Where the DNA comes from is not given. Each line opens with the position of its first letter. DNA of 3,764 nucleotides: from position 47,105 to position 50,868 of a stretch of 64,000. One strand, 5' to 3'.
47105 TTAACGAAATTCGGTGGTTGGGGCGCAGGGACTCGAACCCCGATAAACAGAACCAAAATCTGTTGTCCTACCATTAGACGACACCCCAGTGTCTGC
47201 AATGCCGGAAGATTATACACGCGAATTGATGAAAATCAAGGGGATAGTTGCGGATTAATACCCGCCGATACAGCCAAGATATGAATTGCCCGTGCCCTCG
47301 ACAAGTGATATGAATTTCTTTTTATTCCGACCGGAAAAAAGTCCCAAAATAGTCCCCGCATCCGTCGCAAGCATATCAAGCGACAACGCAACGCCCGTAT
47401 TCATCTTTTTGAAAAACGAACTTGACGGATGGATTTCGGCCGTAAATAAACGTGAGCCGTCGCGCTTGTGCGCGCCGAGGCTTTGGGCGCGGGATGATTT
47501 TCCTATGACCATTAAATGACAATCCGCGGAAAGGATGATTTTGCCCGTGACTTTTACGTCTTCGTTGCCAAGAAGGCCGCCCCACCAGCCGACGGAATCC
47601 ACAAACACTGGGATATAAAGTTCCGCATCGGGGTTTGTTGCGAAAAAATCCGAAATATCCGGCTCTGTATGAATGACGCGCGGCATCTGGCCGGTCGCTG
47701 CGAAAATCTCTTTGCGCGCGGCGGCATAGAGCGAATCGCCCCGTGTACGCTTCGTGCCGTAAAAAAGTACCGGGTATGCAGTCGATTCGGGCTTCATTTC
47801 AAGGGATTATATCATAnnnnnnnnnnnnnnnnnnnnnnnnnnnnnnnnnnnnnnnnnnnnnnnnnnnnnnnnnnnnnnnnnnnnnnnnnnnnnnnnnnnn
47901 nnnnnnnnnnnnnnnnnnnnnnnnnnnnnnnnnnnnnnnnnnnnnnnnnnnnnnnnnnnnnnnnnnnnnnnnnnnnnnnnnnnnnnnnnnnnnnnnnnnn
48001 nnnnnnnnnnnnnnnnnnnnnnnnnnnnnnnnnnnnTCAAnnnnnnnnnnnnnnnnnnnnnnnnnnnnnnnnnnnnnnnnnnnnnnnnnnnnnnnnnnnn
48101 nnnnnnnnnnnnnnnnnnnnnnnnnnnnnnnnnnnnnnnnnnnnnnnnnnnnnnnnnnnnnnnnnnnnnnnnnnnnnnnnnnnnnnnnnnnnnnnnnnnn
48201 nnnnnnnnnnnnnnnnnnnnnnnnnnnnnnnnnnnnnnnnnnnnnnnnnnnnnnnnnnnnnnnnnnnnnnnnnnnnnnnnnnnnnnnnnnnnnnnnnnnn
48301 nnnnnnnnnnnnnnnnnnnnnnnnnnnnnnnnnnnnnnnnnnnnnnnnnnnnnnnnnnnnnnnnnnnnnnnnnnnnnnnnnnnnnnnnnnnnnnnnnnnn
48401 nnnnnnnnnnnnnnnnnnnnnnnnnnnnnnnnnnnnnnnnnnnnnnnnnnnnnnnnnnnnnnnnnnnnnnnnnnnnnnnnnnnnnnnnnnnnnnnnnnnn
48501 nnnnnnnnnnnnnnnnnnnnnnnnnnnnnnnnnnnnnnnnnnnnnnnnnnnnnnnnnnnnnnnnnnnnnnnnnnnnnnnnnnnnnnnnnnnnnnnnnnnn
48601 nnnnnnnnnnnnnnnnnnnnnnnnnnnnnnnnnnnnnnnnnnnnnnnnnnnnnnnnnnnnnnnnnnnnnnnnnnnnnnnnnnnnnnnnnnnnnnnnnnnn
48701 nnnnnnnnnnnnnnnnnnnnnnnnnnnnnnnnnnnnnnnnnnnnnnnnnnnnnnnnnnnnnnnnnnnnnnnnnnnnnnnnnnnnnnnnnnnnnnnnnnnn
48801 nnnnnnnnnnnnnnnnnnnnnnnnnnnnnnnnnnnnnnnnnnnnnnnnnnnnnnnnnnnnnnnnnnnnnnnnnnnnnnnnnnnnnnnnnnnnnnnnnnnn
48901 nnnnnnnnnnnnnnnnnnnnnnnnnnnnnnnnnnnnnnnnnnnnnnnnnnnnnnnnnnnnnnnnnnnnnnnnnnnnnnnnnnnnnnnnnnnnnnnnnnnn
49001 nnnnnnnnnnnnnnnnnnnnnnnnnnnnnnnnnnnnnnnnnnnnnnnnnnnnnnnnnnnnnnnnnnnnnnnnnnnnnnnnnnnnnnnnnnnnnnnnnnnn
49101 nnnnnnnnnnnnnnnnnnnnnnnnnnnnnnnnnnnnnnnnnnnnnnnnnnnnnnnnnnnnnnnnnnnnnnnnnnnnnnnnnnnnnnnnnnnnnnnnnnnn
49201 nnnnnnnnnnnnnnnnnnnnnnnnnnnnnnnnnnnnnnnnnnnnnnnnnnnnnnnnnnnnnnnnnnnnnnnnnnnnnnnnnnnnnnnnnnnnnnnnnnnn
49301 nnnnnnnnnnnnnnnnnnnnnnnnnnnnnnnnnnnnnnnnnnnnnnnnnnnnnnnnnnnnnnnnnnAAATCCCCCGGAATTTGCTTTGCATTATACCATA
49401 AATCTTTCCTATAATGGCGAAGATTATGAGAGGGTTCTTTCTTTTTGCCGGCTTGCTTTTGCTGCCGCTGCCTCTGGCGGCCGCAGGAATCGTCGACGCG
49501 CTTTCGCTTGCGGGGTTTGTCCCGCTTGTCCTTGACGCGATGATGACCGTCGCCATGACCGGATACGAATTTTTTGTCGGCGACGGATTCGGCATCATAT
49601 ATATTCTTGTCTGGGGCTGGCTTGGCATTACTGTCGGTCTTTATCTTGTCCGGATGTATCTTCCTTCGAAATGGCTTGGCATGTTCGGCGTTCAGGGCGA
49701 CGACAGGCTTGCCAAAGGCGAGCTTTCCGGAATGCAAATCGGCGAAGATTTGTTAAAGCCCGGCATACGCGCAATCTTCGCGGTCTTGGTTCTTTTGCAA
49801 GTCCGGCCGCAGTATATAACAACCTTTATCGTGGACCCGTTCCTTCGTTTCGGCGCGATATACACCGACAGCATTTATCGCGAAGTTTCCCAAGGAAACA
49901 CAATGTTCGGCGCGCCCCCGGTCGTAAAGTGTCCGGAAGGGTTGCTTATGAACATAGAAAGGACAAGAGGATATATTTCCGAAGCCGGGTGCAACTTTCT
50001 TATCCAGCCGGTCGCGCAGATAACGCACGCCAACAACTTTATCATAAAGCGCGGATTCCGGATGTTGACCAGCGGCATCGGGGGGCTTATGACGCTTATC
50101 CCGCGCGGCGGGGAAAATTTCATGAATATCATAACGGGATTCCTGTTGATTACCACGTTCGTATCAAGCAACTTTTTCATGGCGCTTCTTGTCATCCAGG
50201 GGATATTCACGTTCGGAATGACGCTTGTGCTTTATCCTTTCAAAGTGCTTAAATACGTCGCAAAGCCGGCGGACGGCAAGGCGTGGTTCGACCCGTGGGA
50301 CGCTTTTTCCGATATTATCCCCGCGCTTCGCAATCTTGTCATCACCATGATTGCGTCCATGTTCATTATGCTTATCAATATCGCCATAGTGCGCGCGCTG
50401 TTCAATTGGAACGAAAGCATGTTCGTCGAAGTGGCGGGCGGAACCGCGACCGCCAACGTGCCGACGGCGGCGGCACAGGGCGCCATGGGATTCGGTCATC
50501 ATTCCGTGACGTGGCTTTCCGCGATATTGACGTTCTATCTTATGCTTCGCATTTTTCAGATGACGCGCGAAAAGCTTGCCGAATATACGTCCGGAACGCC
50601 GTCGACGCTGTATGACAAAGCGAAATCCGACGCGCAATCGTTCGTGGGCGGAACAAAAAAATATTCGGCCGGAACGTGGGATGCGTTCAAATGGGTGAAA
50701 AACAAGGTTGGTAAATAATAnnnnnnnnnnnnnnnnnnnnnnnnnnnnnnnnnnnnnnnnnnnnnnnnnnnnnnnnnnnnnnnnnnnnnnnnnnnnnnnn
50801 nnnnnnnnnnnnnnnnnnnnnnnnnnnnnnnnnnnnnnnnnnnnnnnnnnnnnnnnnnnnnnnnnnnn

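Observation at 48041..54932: Divergent array of five paralogous polytopic membrane proteins (P1 vs P2-P5 operon)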

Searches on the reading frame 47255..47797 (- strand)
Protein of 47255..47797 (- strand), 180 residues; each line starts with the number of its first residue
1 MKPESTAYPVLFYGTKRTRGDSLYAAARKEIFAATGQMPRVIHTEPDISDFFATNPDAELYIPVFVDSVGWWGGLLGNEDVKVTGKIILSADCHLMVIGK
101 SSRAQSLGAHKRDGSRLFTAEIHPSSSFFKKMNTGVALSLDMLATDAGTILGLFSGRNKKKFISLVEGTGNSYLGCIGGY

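Call 7: search_protein_families(library=pfam, proteins=[window:47255-47797:-], max_evalue=0.001)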
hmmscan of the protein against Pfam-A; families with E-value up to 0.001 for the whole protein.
window:47255-47797:- (180 aa): 0 families

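Call 52: search_solved_structures(query=A5, max_evalue=10)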
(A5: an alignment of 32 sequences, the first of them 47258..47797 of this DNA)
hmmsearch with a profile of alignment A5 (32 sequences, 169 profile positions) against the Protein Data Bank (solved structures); distinct sequences matched with E-value up to 10: 0.

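Call 53: search_protein_families(library=ncbifam, proteins=[window:47258-47797:-], max_evalue=0.1)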
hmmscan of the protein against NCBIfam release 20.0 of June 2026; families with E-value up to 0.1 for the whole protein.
window:47258-47797:- (180 aa): 0 families

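Call 89: search_protein_families(library=pfam, alignment_id=A5, max_evalue=1)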
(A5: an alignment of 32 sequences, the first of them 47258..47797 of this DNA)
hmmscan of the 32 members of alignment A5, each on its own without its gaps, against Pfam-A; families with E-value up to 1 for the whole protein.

A. member 1, window:47258-47797:- (180 aa): 0 families

B. families by the number of members that match (of 32 scanned): 6 families
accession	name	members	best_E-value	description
PF21809.3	Glyco_hydro_84_hel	3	0.058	Bacterial GH84, post-catalytic domain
PF00293.34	NUDIX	1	0.1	NUDIX domain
PF06545.17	AllG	1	0.16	Oxamate carbamoyltransferase subunit AllG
PF23294.1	BRCT_TopB1_SLF1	1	0.19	TopBP1/SLF1, BRCT domain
PF12663.12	DUF3788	1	0.21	Protein of unknown function (DUF3788)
PF19677.4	DUF6179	1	0.23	Family of unknown function (DUF6179)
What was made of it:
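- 47255..47797 (-): o180, a 180-aa soluble protein of unknown family. Found in 74 of 80 Rs-D84 loci, immediately downstream of P1 in nearly all of them. Candidate sixth component. No Pfam, NCBIfam or PDB hit (calls 7, 52, 53, 89).
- Tried and rejected: o180 has no hit in Pfam, NCBIfam or PDB (calls 7, 52, 53, 89).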

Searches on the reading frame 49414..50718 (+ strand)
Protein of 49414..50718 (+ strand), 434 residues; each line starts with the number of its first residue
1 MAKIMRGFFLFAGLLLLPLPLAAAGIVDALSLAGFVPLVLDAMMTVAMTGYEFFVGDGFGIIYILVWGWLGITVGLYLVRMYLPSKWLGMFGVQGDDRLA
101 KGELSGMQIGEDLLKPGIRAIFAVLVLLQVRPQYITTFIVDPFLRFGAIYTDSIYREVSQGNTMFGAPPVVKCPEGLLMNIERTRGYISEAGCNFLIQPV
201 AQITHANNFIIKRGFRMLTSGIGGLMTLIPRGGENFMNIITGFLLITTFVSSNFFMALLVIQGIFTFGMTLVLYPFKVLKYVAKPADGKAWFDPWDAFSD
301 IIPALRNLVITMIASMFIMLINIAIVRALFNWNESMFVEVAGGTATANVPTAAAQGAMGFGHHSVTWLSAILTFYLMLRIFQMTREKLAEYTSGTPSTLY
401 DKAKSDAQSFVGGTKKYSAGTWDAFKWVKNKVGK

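Call 3: search_protein_families(library=pfam, proteins=[window:49414-50718:+], max_evalue=1)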
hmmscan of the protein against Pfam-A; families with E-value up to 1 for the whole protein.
window:49414-50718:+ (434 aa): 0 families

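Call 4: search_protein_families(library=ncbifam, proteins=[window:49414-50718:+], max_evalue=1)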
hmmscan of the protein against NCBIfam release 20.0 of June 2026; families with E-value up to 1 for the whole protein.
window:49414-50718:+ (434 aa): 0 families

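Call 54: find_homologous_proteins(query=window:49414-50715:+, max_evalue=0.001)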
Query window:49414-50715:+ (434 aa): 619 proteins with E <= 0.001 among 8000 candidates; the best 120 are listed.
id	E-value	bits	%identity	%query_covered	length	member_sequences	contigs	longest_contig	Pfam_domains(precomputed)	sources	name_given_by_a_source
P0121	9.8e-284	959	100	99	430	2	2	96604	-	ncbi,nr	ncbi:MAG: hypothetical protein FWE17_02055 [Alphaproteobacteria bacterium]|nr:hypothetical protein [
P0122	3.8e-169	581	64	99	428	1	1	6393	-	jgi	jgi:hypothetical protein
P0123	1.3e-167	576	62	95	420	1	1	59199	-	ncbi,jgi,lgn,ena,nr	ncbi:MAG: hypothetical protein FWG39_03240 [Alphaproteobacteria bacterium]|nr:hypothetical protein [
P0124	4.5e-153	528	60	91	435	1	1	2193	-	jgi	-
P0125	1.1e-152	527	55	100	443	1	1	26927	-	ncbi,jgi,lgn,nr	ncbi:MAG: hypothetical protein LBK26_04740 [Rickettsiales bacterium]|jgi:hypothetical protein|nr:hyp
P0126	4.7e-152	525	57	95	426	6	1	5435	-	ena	-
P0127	1.9e-151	523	58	98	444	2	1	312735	-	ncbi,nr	ncbi:MAG: hypothetical protein FWE52_02760 [Alphaproteobacteria bacterium]|nr:hypothetical protein [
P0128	9.2e-151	521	55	100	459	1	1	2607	-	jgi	jgi:hypothetical protein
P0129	1.5e-150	520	56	100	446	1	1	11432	-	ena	-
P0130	2.1e-145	503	58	95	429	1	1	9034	-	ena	-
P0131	9.5e-145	501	57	94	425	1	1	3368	-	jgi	jgi:hypothetical protein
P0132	5.6e-144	498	56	95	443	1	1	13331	-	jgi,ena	-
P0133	9.4e-144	498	60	91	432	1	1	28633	-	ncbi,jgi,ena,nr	ncbi:MAG: hypothetical protein FWG80_04545 [Alphaproteobacteria bacterium]|nr:hypothetical protein [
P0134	2.4e-142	493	55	96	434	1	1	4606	-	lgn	-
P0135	2.6e-142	493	53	98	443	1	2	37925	-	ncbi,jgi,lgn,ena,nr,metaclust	ncbi:MAG: hypothetical protein FWC51_03415 [Proteobacteria bacterium]|nr:hypothetical protein [Pseud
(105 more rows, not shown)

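Call 68: predict_structure(alignment_id=A6)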
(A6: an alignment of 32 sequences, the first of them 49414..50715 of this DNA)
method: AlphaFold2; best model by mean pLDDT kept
length: 434 residues; sequences in the alignment: 32
mean_pLDDT: 76.9   pTM: 0.68
mean pLDDT of the five models: 76.9, 76.2, 72.6, 69.1, 67.0
residues with pLDDT >= 90: 48; 70-90: 283; 50-70: 64; < 50: 39
segments of 3 or more residues with pLDDT < 50: 334-355, 413-415
pLDDT, mean of each block of 10 residues (from residue 1): 72 58 65 86 91 87 89 87 82 77 80 88 91 89 88 79 77 87 79 89 87 89 78 81 88 85 90 89 79 83 87 82 73 46 41 52 75 78 70 51 50 49 65 61
secondary structure, 60 per line:
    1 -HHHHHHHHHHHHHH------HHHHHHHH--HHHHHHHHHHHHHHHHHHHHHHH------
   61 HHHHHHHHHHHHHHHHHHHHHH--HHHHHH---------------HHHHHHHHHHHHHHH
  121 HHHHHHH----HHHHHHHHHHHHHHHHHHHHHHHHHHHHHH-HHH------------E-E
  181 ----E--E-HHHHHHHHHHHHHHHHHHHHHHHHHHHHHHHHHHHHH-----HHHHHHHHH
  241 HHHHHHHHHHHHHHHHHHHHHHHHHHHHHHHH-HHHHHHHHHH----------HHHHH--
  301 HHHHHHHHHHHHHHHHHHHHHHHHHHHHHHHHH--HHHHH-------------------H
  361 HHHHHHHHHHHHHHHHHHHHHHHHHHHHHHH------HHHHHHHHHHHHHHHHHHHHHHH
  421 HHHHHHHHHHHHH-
elements in order: H2-15 H22-29 H32-54 H61-82 H85-90 H106-127 H132-161 H190-226 H232-272 H274-283 H294-298 H301-333 H336-340 H360-391 H398-433

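Call 84: search_solved_structures(query=A6, max_evalue=10)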
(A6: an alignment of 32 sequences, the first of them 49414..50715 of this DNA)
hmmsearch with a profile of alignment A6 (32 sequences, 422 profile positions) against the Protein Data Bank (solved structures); distinct sequences matched with E-value up to 10: 2.
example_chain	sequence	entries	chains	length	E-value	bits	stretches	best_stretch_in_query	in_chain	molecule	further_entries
2x43_S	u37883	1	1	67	1.8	10.6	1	373-422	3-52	SHERP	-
7c12_A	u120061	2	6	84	1.9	10.5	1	166-208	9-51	Glutaredoxin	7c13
